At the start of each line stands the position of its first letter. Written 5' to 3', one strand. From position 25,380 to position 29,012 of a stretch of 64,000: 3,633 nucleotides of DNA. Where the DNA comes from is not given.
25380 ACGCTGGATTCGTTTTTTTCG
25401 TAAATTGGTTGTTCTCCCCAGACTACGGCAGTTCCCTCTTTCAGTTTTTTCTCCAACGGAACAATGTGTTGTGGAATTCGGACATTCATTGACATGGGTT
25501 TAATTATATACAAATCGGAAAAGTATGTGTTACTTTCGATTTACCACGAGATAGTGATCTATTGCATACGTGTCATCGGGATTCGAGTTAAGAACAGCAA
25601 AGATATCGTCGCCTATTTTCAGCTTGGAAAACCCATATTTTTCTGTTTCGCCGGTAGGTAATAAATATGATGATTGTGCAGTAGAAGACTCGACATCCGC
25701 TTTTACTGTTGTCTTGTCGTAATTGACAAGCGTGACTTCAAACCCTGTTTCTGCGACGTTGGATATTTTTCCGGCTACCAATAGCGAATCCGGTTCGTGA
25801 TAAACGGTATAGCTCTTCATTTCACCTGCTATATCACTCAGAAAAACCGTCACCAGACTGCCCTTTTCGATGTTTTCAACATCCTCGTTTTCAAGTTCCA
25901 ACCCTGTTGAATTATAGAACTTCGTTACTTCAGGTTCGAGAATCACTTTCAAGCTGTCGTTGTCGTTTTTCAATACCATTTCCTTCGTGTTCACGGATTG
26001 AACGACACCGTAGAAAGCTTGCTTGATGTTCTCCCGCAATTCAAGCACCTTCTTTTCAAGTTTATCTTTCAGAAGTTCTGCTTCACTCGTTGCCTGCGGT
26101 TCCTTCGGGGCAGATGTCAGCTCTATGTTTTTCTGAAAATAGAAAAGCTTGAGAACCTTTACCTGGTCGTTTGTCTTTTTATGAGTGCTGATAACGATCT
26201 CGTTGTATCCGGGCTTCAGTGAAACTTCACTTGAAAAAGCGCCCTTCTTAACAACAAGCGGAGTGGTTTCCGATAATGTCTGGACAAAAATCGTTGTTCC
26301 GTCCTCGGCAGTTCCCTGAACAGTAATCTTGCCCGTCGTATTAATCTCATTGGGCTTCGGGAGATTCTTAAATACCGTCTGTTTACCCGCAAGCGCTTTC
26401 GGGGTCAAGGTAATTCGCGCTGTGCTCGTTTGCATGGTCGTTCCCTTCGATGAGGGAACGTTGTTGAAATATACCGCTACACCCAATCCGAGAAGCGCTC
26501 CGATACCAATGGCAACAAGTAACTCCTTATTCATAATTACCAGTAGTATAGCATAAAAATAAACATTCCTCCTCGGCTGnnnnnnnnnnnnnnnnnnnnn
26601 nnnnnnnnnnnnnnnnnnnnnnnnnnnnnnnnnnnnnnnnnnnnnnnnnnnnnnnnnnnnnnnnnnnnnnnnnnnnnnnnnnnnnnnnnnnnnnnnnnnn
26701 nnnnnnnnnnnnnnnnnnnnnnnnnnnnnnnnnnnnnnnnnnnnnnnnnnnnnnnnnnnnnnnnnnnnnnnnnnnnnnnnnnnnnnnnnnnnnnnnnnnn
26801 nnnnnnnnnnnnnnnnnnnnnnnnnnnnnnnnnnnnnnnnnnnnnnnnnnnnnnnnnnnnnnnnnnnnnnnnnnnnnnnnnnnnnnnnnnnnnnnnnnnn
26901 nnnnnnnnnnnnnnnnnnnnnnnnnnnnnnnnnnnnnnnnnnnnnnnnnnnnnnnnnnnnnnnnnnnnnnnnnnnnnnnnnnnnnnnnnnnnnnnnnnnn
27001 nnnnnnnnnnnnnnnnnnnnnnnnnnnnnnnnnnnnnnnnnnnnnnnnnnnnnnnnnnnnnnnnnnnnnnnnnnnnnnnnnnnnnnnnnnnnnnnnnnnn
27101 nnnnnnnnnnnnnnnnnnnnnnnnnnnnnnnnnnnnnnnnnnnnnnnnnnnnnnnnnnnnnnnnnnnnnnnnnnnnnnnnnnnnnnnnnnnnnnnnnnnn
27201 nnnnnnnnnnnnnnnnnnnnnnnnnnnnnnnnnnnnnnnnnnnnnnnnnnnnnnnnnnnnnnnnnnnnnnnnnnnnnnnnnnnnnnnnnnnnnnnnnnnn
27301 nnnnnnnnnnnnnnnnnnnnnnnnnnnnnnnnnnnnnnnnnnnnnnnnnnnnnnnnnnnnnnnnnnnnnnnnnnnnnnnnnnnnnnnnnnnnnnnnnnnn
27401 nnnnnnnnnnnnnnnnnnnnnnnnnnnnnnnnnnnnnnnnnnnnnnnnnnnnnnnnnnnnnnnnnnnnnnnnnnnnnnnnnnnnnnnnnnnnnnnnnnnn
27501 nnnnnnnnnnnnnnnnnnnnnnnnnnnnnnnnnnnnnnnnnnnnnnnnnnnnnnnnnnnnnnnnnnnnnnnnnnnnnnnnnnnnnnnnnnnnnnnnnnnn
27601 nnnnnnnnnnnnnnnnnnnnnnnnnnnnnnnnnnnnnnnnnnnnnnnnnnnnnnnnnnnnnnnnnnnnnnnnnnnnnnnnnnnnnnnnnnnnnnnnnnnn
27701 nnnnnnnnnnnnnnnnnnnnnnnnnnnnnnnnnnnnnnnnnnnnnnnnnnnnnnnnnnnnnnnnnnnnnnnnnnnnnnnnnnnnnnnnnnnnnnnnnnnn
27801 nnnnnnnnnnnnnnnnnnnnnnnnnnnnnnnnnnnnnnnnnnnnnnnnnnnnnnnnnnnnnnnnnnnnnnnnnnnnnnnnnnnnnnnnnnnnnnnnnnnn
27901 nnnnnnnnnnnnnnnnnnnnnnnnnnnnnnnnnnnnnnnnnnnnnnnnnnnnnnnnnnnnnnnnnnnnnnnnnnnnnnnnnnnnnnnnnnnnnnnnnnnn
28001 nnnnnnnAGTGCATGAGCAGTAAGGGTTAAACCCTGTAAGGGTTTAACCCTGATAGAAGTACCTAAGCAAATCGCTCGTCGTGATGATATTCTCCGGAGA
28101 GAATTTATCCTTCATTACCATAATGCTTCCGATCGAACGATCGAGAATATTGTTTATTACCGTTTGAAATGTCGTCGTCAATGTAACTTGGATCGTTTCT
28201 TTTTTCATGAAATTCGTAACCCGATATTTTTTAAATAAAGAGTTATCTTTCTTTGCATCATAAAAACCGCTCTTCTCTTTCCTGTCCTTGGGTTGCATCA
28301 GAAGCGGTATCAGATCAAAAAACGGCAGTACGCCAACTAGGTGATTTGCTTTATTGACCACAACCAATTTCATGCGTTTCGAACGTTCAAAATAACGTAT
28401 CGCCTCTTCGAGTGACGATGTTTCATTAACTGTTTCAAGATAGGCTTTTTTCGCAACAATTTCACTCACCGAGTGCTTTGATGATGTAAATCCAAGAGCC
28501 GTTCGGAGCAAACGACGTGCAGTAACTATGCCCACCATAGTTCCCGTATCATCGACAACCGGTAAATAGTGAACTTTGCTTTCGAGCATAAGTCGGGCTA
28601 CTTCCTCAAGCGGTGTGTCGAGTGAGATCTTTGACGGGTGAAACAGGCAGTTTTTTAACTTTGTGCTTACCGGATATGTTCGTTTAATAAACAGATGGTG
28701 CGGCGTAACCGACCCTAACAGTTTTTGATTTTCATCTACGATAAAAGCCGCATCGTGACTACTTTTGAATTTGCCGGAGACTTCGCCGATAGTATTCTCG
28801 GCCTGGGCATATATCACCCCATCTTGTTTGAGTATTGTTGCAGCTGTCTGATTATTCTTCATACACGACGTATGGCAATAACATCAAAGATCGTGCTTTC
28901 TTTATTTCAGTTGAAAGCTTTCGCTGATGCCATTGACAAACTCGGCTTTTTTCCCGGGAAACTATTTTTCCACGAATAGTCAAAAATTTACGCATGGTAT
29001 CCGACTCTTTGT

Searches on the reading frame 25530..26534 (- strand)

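Call 7: search_protein_families(library=pfam, proteins=[window:25530-26534:-], max_evalue=0.00001)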
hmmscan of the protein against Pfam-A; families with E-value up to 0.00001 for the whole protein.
window:25530-26534:- (334 aa): 1 family
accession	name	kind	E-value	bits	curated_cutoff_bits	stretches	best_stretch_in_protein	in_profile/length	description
PF09136.16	Glucodextran_B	-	6.6e-06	26.4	27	0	59-124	8-72/83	Glucodextranase, domain B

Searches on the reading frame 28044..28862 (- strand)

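Call 7: search_protein_families(library=pfam, proteins=[window:28044-28862:-], max_evalue=0.00001)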
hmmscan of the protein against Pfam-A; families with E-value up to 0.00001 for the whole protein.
window:28044-28862:- (272 aa): 1 family
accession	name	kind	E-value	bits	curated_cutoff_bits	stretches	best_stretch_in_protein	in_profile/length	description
PF00571.33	CBS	-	3.2e-32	111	24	1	79-121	12-54/57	CBS domain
